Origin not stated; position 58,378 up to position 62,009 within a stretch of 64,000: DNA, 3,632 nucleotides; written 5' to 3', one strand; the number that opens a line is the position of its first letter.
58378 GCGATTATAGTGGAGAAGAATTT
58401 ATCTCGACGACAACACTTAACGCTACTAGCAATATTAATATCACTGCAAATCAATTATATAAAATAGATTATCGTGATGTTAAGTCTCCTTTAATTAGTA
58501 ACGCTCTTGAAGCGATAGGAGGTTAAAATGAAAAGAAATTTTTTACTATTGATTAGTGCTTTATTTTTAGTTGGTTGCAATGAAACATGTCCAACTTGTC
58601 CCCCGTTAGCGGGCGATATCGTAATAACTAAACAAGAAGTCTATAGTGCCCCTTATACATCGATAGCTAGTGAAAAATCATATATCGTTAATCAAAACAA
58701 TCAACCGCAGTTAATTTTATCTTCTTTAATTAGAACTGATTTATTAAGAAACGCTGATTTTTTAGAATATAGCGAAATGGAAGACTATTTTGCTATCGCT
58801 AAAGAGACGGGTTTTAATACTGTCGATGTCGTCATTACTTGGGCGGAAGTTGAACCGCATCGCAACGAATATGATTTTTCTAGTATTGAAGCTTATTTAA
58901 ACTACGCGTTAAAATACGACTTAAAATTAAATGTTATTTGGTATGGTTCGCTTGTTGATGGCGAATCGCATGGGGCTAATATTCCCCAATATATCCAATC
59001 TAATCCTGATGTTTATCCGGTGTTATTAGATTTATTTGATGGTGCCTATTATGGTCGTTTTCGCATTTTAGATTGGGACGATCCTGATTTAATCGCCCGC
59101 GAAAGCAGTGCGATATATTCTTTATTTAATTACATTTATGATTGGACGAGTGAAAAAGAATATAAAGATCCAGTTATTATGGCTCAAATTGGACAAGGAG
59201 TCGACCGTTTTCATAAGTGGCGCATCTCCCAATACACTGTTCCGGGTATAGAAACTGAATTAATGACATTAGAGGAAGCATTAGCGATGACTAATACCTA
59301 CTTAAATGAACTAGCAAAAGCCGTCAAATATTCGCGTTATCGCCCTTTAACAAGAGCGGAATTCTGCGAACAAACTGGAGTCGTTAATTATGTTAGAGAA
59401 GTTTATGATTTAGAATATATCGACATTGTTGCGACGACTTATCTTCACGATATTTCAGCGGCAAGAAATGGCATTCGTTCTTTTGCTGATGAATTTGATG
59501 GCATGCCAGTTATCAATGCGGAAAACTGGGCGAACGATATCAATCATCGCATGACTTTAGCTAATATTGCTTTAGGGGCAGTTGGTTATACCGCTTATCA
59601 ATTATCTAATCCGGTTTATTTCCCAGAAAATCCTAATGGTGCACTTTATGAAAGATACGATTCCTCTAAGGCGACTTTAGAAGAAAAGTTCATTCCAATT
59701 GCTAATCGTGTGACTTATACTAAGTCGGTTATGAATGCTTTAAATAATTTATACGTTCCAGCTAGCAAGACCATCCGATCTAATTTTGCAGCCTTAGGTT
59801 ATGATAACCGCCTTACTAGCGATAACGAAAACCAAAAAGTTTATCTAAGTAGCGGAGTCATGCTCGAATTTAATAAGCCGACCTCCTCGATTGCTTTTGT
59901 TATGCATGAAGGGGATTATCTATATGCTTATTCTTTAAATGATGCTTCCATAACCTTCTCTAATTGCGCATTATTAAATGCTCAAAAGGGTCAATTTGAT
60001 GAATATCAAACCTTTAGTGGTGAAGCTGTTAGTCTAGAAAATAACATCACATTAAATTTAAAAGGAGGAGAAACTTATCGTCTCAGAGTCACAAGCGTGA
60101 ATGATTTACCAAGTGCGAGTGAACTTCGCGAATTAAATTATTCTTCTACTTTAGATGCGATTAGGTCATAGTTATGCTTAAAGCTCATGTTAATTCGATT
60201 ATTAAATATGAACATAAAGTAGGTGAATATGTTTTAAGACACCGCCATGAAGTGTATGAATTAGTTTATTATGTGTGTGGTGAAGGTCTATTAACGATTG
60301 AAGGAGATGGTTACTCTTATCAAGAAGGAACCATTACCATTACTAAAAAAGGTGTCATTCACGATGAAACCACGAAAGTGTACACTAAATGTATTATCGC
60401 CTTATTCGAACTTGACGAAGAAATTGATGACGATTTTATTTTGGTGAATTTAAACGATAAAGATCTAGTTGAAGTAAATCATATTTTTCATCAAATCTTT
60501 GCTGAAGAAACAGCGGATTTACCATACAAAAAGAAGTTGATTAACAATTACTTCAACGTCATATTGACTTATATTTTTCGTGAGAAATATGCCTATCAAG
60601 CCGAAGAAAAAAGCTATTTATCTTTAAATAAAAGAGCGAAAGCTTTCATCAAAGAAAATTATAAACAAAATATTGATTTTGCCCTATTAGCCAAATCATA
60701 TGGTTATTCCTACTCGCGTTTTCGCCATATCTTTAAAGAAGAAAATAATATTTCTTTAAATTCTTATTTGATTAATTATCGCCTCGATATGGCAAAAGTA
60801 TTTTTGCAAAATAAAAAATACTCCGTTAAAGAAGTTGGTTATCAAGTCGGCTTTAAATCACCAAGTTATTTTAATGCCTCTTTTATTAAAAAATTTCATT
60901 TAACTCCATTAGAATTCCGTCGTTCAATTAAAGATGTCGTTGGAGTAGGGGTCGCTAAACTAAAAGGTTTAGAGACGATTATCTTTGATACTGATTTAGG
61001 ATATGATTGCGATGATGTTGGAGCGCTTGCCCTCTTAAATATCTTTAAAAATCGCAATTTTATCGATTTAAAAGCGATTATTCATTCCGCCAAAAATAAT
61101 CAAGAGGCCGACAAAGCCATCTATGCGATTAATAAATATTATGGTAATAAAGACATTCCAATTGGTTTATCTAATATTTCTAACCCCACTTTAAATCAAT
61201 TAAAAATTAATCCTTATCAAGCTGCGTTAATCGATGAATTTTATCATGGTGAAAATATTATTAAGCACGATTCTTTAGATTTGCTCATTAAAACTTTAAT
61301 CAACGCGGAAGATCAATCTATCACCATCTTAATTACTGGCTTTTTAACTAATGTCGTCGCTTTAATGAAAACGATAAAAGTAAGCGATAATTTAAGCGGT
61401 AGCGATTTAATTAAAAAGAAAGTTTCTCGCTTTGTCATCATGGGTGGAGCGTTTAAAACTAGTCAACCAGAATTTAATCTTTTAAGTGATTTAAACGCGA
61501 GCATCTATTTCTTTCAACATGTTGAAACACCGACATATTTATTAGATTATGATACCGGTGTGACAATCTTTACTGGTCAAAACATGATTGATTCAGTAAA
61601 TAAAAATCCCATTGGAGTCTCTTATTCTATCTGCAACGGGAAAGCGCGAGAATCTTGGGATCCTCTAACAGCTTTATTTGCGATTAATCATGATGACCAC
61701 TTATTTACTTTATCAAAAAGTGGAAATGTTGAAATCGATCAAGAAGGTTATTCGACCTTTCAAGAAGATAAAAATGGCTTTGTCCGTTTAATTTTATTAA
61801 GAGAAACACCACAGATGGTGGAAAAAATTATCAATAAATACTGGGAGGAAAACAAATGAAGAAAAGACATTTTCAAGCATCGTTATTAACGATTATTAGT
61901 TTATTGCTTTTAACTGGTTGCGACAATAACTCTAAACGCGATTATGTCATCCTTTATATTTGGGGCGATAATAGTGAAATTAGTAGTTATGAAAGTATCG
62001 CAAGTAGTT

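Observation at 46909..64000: Glycan capture/utilisation-like locus made of mostly unassignable surface parts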

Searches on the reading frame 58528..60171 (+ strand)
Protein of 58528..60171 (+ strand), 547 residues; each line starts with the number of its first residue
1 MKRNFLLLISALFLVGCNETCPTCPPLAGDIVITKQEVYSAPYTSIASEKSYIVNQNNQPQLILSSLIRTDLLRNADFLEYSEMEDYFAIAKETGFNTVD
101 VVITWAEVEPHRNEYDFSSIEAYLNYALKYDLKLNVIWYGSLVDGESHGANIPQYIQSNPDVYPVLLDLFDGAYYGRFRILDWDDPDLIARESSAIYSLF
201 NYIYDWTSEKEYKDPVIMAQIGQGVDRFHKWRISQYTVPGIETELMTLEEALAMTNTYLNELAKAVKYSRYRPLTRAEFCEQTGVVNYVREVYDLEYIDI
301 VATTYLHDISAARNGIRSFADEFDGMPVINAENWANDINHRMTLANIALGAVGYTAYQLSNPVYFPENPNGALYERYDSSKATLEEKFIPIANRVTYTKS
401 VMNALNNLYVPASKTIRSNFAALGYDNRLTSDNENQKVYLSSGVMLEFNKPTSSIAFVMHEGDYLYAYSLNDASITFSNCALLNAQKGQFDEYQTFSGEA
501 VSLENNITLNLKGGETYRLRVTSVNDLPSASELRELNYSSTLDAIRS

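Call 5: search_protein_families(library=pfam, proteins=[window:58528-60171:+], max_evalue=0.1)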
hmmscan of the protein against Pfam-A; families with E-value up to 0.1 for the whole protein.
window:58528-60171:+ (547 aa): 4 families
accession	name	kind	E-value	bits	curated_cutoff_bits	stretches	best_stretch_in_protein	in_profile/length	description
PF01301.25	Glyco_hydro_35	-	7.4e-05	22.9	27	1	84-159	26-103/319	Glycosyl hydrolases family 35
PF16349.10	DUF4978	-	0.0008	19.6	29.3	1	257-425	4-167/172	Domain of unknown function (DUF4978)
PF02449.21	Glyco_hydro_42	-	0.0011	18.9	21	1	83-133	11-62/376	Beta-galactosidase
PF01373.23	Glyco_hydro_14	-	0.014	14.8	27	1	80-137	14-72/402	Glycosyl hydrolase family 14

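Call 6: search_protein_families(library=ncbifam, proteins=[window:58528-60171:+], max_evalue=0.01)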
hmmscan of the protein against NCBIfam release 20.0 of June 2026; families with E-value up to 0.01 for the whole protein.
window:58528-60171:+ (547 aa): 1 family
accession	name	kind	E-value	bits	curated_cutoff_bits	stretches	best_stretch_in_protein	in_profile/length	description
NF051902.1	GH35_fam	subfamily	2.6e-15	56.1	500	1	57-221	7-165/510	GH35 family beta-galactosidase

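Call 8: search_solved_structures(query=window:58528-60171:+, max_evalue=1, show_alignments=2)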
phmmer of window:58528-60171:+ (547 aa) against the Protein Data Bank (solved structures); distinct sequences matched with E-value up to 1: 12.
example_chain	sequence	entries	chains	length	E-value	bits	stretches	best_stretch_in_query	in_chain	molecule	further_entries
3u7v_A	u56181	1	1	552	6e-06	28.6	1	82-167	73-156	Beta-galactosidase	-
7kmn_A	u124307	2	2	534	8.2e-06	28.1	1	90-158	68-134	Beta-galactosidase, GH35 family | Beta-galactosidase, GH35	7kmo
8z47_A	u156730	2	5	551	2.2e-05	26.7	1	55-150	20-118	Beta-galactosidase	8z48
8z43_A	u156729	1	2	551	2.2e-05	26.7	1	55-150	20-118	Beta-galactosidase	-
8faa_A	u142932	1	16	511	3.2e-05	26.2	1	96-168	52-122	Beta-galactosidase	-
8fa4_B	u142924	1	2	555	4.8e-05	25.6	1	88-164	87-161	Glycoside hydrolase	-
5jaw_A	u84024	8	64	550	0.00011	24.4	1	83-165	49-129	Beta-galactosidase, putative, bgl35A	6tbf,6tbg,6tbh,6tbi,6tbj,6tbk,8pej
4d1i_A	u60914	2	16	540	0.00013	24.2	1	83-165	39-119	BETA-GALACTOSIDASE, PUTATIVE, BGL35A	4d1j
5fzr_A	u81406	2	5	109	0.16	14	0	475-507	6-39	DESIGNED TPR PROTEIN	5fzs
5fzq_A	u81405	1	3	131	0.26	13.3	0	475-507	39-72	DESIGNED TPR PROTEIN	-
1vbr_A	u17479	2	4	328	0.62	12.1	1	77-141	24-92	endo-1,4-beta-xylanase B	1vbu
4ucf_A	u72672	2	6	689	0.77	11.7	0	84-124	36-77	BETA-GALACTOSIDASE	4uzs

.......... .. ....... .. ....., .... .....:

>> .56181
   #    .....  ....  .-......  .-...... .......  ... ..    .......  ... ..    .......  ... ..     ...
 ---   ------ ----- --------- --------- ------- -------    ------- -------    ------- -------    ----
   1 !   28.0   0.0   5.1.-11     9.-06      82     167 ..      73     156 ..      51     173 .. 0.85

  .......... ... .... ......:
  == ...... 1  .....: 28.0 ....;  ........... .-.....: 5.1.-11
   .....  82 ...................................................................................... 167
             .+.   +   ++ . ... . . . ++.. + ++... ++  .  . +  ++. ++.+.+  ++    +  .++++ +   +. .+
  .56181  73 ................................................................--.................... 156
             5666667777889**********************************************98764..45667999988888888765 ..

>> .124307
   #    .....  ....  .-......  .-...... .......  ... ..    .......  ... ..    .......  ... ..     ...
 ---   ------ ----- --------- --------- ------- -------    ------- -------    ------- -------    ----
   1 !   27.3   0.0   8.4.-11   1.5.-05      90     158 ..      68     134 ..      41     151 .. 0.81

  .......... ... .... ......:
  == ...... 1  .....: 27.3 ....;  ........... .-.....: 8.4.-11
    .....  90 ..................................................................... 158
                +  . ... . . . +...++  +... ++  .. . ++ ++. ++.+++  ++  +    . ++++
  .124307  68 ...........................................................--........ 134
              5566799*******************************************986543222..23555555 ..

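Call 80: predict_structure(alignment_id=A7)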
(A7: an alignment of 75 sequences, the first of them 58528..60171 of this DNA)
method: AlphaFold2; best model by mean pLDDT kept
length: 547 residues; sequences in the alignment: 75
mean_pLDDT: 81.5   pTM: 0.85
mean pLDDT of the five models: 81.5, 81.2, 81.0, 80.1, 79.3
residues with pLDDT >= 90: 274; 70-90: 143; 50-70: 78; < 50: 52
segments of 3 or more residues with pLDDT < 50: 1-3, 14-36, 369-390, 428-430
pLDDT, mean of each block of 10 residues (from residue 1): 52 47 39 43 61 80 90 89 93 92 96 98 98 96 79 94 93 80 97 98 96 92 91 93 94 96 97 92 76 93 72 76 76 59 62 79 60 39 41 69 86 86 68 79 92 83 94 95 96 90 96 95 95 90 72
secondary structure, 60 per line:
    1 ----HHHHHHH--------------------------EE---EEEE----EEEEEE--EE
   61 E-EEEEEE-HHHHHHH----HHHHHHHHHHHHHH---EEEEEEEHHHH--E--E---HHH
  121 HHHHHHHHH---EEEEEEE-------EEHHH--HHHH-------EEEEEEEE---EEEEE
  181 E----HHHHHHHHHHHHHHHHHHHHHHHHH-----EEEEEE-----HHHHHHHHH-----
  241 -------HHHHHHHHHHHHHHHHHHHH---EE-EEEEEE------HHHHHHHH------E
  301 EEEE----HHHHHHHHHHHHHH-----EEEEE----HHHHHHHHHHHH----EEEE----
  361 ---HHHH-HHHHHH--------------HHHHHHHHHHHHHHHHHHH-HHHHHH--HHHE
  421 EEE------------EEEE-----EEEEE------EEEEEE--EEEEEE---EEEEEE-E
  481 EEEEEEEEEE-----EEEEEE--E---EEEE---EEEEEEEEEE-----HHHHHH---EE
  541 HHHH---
elements in order: H5-11 E43-46 E51-56 E59-61 E63-68 H70-76 H81-94 E98-104 H105-108 H118-129 E133-139 H154-157 E165-172 E176-181 H186-210 E216-221 H227-235 H248-267 E274-279 H286-293 E300-304 H309-322 E328-332 H337-348 E353-356 H364-367 H369-374 H389-407 H409-414 E420-423 E436-439 E445-449 E456-461 E464-469 E473-478 E480-490 E496-501 E508-511 E515-524 H530-535 H541-544

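Call 83: fold_search(model_id=the predicted structure, library=pdb)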
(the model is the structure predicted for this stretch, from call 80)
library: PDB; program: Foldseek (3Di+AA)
matches with E <= 10: 1740; with E <= 0.001: 694
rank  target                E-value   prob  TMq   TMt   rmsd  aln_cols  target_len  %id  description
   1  8faa_A                2.1e-25  1.00  0.63  0.68   6.5       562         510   13  Crystal structure of Xanthomonas campestris GH35 beta-galactosidase (released 2023-11-29)
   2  6tbj_F                3.7e-24  1.00  0.64  0.66   6.3       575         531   13  Structure of a beta galactosidase with inhibitor (released 2020-08-19)
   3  6tbj_C                4.2e-24  1.00  0.64  0.67   6.6       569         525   14  Structure of a beta galactosidase with inhibitor (released 2020-08-19)
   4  6tbk_H                4.2e-24  1.00  0.64  0.66   6.3       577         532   13  Structure of a beta galactosidase with inhibitor (released 2020-08-19)
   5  6tbj_H                5.5e-24  1.00  0.65  0.67   6.2       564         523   13  Structure of a beta galactosidase with inhibitor (released 2020-08-19)
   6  6tbk_G                9.2e-24  1.00  0.64  0.67   6.7       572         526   13  Structure of a beta galactosidase with inhibitor (released 2020-08-19)
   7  5jaw_G                1.0e-23  1.00  0.63  0.65   6.9       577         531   13  Structure of a beta galactosidase with inhibitor (released 2017-05-10)
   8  7kmn                  1.6e-23  1.00  0.65  0.69   6.0       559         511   14  Crystal structure of XAC1772, a GH35 xyloglucan-active beta-galactosidase from Xanthomonas citri (released 2021-05-26)
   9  6tbk_F                1.7e-23  1.00  0.64  0.65   6.2       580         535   12  Structure of a beta galactosidase with inhibitor (released 2020-08-19)
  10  6tbg_A                1.8e-23  1.00  0.64  0.65   6.3       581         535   12  Structure of a beta galactosidase with inhibitor (released 2020-08-19)
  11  6tbj_E                2.0e-23  1.00  0.64  0.65   6.4       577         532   13  Structure of a beta galactosidase with inhibitor (released 2020-08-19)
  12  3u7v                  2.3e-23  1.00  0.64  0.67   6.2       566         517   12  The structure of a putative Beta-galactosidase from Caulobacter crescentus CB15. (released 2011-12-21)
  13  6tbh_A                3.0e-23  1.00  0.64  0.65   6.6       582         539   13  Structure of a beta galactosidase with inhibitor (released 2020-08-19)
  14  6tbh_E                3.0e-23  1.00  0.63  0.64   6.6       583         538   13  Structure of a beta galactosidase with inhibitor (released 2020-08-19)
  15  8pej_A                4.3e-23  1.00  0.64  0.65   6.3       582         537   12  CjGH35 with a Galactosidase Activity-Based Probe (released 2023-10-04)
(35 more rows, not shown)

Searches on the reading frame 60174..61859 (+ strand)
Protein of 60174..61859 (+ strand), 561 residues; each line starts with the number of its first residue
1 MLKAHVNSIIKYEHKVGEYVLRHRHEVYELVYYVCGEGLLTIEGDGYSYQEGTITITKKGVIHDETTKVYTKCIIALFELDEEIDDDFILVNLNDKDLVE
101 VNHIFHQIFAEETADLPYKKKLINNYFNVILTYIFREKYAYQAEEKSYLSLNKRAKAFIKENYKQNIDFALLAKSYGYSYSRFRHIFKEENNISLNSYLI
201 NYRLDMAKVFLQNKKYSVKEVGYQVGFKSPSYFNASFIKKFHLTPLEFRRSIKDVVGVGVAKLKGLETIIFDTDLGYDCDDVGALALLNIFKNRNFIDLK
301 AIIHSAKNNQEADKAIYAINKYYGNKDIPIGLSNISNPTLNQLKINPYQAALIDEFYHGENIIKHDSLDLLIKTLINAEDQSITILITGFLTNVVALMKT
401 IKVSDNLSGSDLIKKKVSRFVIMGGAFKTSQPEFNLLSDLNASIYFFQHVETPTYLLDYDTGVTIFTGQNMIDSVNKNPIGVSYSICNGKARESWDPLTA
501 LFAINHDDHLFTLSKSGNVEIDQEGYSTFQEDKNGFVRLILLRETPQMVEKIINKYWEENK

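Call 5: search_protein_families(library=pfam, proteins=[window:60174-61859:+], max_evalue=0.1)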
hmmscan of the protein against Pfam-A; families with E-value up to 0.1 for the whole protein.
window:60174-61859:+ (561 aa): 5 families
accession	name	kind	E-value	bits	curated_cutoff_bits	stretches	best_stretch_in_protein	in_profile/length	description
PF12833.13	HTH_18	-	1e-17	64.6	33.6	1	172-250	1-79/80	Helix-turn-helix domain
PF01156.24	IU_nuc_hydro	-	4.6e-16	59.8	34.2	1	269-525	1-263/297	Inosine-uridine preferring nucleoside hydrolase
PF00165.29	HTH_AraC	-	9.7e-11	42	26.6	2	213-250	6-42/42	Bacterial regulatory helix-turn-helix proteins, AraC family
PF07883.17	Cupin_2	-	8.7e-05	22.6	27.2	1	15-64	6-55/70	Cupin domain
PF02311.25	AraC_binding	-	0.00013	22.2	21.1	1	18-64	14-60/135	AraC-like ligand binding domain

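Call 6: search_protein_families(library=ncbifam, proteins=[window:60174-61859:+], max_evalue=0.01)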
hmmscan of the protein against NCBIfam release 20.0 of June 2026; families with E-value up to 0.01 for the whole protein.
window:60174-61859:+ (561 aa): 33 families (the best 25 are shown)
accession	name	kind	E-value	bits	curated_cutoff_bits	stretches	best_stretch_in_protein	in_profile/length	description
NF007860.0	PRK10572.1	equivalog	5.4e-17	61.6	208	1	94-254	129-287/292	arabinose operon transcriptional regulator AraC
TIGR02297.1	HpaA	equivalog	1.7e-13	50.5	274.65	1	91-250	120-286/287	4-hydroxyphenylacetate catabolism regulatory protein HpaA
NF047455.1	TF_Staph_AryK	equivalog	2.1e-12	46.1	850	1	116-253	125-260/759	transcriptional regulator AryK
NF047788.1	TransRegPocR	equivalog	5.8e-12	45.5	500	1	132-253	171-292/296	transcriptional regulator PocR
TIGR04094.1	adjacent_YSIRK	equivalog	9.5e-12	44.5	200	1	149-249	284-383/383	YSIRK-targeted surface antigen transcriptional regulator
NF010028.0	PRK13503.1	equivalog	7.1e-11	42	288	1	93-251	116-272/278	HTH-type transcriptional activator RhaS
NF006902.0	PRK09393.1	equivalog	5.3e-10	39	425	1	158-253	228-323/327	transcriptional regulator FtrA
NF007243.0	PRK09685.1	equivalog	1.6e-09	37.6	199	1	130-252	181-302/303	transcriptional regulator FeaR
NF010026.0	PRK13501.1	equivalog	7.1e-09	35.2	363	1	96-252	121-278/290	HTH-type transcriptional activator RhaR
NF010025.2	PRK13500.1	equivalog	3.3e-08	33.4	525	1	97-251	122-277/282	HTH-type transcriptional activator RhaR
NF007584.0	PRK10219.1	equivalog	3.6e-08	33.7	174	1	157-251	12-106/107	superoxide response transcriptional regulator SoxS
NF012144.2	ramA_TF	equivalog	5.3e-08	33.3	180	1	158-251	13-106/108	RamA family antibiotic efflux transcriptional regulator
NF040475.1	chlor_reg_RclR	equivalog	1.3e-07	31.2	400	1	110-255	132-282/284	reactive chlorine-specific transcriptional regulator RclR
NF011733.0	PRK15186.1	equivalog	1.7e-07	30.9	403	1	172-249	203-279/291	AraC family transcriptional regulator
NF049932.1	TranspRegBtr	equivalog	1.8e-07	30.1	900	1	128-250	145-264/531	bacillibactin transport transcriptional regulator Btr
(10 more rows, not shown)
